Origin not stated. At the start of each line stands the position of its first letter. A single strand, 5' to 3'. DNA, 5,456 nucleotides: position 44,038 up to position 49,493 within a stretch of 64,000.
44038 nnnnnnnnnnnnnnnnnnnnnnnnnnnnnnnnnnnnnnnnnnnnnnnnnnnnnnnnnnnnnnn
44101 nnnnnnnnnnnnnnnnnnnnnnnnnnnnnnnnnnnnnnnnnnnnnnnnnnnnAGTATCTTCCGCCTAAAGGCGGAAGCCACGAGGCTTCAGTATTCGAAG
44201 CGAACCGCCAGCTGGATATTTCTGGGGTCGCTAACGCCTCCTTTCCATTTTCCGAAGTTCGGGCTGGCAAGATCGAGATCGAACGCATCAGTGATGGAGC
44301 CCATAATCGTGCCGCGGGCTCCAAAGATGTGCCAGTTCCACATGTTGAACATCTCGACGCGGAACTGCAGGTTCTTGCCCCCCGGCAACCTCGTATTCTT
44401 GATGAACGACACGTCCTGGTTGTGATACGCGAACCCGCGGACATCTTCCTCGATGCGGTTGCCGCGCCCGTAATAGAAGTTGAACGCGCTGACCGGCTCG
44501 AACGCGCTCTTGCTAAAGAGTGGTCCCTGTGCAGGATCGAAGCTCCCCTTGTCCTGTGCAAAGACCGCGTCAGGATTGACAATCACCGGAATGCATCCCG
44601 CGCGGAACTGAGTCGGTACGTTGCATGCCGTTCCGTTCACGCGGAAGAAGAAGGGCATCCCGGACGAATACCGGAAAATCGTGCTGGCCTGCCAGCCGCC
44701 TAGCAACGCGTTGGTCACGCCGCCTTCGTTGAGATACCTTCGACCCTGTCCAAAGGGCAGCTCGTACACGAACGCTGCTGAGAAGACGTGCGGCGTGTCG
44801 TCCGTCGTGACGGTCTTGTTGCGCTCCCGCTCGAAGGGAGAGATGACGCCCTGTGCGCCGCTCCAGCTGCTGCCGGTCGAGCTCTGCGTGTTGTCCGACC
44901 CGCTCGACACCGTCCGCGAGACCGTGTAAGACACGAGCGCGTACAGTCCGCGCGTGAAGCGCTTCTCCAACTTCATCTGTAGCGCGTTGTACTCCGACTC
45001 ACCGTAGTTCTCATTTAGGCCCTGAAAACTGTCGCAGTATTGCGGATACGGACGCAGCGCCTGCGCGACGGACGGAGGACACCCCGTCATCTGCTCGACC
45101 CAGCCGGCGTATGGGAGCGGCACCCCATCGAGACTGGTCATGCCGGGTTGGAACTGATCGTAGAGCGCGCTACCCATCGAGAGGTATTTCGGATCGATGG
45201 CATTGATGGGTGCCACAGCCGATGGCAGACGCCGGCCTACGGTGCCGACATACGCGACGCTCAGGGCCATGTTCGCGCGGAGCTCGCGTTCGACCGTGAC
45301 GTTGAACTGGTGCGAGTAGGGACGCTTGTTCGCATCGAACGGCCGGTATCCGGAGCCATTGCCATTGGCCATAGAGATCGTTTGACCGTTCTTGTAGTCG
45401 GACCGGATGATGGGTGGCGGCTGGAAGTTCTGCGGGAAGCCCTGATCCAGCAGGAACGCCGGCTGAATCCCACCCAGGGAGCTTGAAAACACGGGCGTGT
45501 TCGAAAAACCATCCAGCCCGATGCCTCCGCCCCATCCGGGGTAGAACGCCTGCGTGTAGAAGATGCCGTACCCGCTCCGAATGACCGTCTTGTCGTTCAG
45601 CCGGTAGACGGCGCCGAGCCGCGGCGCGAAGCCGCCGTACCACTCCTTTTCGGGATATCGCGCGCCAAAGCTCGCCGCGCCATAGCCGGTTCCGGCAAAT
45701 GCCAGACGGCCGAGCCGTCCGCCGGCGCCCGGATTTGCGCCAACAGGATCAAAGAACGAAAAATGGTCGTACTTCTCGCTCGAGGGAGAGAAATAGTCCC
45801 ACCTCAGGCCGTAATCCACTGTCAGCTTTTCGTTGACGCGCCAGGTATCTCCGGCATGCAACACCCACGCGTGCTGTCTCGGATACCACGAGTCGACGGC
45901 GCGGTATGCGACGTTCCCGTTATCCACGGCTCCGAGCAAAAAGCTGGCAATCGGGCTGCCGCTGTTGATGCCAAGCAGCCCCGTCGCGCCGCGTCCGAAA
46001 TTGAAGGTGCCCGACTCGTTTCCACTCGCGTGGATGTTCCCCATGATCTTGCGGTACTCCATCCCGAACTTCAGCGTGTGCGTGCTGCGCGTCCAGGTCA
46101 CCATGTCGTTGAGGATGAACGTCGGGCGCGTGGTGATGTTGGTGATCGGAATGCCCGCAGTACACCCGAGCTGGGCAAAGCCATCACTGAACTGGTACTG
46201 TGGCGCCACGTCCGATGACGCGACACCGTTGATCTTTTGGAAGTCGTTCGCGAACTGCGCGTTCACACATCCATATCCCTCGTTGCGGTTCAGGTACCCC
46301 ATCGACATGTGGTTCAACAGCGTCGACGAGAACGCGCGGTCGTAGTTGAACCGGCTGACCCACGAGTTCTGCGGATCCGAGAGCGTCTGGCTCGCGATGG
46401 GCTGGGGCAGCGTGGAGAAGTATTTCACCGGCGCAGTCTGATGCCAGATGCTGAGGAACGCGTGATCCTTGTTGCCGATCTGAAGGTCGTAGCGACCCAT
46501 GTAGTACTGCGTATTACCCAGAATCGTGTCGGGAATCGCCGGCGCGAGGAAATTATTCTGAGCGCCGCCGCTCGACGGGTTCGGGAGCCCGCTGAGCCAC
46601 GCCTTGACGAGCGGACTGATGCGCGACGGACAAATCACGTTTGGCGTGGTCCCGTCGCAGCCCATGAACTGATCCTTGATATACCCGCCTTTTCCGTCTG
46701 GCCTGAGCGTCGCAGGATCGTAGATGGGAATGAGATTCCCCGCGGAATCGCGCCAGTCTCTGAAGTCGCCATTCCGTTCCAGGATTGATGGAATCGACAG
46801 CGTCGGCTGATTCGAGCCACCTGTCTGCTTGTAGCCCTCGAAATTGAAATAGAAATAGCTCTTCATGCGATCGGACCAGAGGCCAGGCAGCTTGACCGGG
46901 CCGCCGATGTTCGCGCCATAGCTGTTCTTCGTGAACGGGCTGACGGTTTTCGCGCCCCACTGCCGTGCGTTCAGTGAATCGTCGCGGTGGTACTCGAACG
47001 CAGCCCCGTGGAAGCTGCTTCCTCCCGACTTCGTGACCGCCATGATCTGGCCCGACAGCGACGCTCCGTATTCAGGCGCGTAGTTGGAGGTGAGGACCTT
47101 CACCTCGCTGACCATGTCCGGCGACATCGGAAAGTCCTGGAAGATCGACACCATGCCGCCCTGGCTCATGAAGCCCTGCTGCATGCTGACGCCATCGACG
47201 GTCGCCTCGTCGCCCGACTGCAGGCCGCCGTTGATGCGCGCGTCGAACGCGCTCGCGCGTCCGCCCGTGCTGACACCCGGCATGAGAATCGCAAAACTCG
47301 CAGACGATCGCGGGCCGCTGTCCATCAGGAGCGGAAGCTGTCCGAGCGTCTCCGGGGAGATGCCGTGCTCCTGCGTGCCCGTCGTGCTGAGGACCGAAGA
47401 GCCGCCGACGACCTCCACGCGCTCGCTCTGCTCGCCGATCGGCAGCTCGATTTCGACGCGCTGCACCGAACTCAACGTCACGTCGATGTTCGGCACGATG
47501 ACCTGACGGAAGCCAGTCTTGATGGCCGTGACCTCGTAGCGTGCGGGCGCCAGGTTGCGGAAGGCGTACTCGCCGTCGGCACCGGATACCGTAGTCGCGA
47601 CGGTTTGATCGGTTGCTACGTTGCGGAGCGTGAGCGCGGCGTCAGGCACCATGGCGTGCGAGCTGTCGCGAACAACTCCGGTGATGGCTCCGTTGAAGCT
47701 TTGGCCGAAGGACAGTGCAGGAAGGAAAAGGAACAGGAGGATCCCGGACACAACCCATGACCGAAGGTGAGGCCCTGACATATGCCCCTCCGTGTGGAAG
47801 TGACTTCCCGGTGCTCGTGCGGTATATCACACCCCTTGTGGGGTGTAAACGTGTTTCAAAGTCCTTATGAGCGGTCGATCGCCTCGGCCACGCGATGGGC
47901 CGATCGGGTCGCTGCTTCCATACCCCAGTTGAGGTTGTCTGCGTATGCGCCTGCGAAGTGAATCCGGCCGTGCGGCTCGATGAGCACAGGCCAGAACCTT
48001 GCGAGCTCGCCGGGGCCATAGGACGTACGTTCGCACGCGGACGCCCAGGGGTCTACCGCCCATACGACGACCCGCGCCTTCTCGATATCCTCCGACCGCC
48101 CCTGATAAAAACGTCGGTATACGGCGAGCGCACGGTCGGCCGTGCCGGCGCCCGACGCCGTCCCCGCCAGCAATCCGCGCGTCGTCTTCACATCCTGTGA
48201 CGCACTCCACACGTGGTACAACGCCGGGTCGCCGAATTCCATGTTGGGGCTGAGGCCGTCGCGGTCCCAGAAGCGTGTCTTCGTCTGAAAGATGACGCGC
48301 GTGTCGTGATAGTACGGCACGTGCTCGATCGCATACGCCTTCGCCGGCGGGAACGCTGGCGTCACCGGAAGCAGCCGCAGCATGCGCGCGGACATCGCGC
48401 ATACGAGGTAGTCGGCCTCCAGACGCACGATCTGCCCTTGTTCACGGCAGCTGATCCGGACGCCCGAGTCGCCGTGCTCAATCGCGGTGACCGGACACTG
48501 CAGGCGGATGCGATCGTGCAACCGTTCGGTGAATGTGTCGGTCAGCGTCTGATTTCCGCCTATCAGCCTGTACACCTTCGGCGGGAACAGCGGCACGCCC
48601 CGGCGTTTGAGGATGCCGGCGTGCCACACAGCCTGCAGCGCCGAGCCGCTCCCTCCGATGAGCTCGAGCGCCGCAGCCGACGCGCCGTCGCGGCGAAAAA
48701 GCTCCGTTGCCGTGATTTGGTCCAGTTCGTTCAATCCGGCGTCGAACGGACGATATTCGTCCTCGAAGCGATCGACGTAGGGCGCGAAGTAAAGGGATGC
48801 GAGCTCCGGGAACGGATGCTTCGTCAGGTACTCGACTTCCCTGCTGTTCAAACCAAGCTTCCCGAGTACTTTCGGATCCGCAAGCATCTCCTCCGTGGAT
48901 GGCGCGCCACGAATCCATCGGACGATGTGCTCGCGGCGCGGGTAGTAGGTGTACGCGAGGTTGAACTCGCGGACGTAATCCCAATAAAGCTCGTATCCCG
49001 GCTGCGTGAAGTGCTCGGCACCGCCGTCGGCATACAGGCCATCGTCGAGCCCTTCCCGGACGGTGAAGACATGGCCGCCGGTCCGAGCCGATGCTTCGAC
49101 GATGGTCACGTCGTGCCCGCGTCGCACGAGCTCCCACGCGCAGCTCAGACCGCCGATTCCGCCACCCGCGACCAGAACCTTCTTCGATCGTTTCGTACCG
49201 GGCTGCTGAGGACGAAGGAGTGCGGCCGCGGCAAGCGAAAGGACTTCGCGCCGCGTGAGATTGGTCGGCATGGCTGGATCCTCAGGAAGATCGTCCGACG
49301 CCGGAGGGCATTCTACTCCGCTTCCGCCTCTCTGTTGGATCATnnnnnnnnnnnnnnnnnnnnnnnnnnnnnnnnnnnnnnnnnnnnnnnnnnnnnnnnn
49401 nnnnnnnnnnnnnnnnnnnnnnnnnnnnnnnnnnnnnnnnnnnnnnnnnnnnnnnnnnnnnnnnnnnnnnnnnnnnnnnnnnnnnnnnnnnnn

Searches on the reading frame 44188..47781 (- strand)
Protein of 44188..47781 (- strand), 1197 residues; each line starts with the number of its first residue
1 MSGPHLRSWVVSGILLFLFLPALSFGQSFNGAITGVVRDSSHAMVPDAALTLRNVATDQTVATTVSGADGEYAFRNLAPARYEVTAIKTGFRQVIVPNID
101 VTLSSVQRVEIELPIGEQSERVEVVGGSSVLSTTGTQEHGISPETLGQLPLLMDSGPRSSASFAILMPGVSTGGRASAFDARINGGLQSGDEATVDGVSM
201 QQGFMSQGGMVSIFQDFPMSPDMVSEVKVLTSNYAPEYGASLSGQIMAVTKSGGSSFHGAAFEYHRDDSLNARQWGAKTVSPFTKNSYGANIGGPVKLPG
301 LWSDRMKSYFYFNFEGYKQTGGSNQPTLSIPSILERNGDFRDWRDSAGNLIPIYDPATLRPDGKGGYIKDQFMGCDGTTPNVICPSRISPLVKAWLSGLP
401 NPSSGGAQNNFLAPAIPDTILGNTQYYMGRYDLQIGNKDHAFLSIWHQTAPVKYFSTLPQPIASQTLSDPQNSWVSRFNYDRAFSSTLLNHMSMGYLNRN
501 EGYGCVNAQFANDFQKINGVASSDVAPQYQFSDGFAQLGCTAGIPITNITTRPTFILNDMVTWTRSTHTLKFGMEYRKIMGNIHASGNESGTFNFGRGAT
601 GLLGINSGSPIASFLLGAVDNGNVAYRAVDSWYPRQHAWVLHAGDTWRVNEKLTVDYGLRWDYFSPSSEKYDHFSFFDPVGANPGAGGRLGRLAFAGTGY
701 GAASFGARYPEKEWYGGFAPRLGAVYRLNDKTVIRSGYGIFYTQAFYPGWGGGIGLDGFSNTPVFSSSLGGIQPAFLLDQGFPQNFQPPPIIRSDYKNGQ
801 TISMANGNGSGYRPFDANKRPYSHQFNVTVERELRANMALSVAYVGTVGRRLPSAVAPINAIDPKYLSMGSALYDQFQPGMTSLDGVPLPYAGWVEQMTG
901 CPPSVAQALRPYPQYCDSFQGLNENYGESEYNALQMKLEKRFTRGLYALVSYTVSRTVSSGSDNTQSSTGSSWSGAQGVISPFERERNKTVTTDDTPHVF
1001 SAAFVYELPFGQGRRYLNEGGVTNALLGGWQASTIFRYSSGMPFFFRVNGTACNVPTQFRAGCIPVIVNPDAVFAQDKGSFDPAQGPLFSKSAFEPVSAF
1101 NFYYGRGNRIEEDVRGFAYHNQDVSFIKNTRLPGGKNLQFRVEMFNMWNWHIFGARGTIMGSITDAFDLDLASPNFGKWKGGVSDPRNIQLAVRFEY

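Call 76: search_protein_families(library=pfam, proteins=[window:44188-47781:-], max_evalue=0.001)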
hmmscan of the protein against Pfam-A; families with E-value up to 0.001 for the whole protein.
window:44188-47781:- (1197 aa): 4 families
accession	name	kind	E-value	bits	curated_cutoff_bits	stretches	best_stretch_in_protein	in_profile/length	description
PF25183.1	OMP_b-brl_4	-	1.3e-172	576.7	30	1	249-1190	1-838/838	Outer membrane beta barrel domain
PF13620.12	CarboxypepD_reg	-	7.9e-16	58.6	32.3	1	33-113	2-81/82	Carboxypeptidase regulatory-like domain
PF00593.30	TonB_dep_Rec_b-barrel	-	1.9e-06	28.5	27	1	432-753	20-253/436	TonB dependent receptor-like, beta-barrel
PF17210.9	SdrD_B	-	8.6e-05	23.1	29.7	1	38-88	17-66/112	SdrD B-like domain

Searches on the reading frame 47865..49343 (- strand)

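Call 76: search_protein_families(library=pfam, proteins=[window:47865-49343:-], max_evalue=0.001)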
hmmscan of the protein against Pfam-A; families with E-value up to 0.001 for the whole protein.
window:47865-49343:- (492 aa): 8 families
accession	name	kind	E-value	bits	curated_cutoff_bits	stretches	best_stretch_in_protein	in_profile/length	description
PF01593.30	Amino_oxidase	-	7.9e-47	161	19.8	1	63-489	1-442/443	Flavin containing amine oxidoreductase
PF13450.12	NAD_binding_8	-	3.4e-14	53.3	21.9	1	58-127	1-68/68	NAD(P)-binding Rossmann-like domain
PF01266.30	DAO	-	2.7e-11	44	27.9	1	55-89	1-35/353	FAD dependent oxidoreductase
PF07992.20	Pyr_redox_2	-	2.7e-07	30.8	26.1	1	54-88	143-177/291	Pyridine nucleotide-disulphide oxidoreductase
PF00890.30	FAD_binding_2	-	8.2e-07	29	20.4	1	56-93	2-39/414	FAD binding domain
PF12831.13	FAD_oxidored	-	3.7e-05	23.7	27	1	56-106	2-52/416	FAD dependent oxidoreductase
PF00070.33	Pyr_redox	-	0.00029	21.7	22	0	55-87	1-33/82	Pyridine nucleotide-disulphide oxidoreductase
PF01494.25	FAD_binding_3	-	0.00031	20.5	22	0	55-88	3-36/349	FAD binding domain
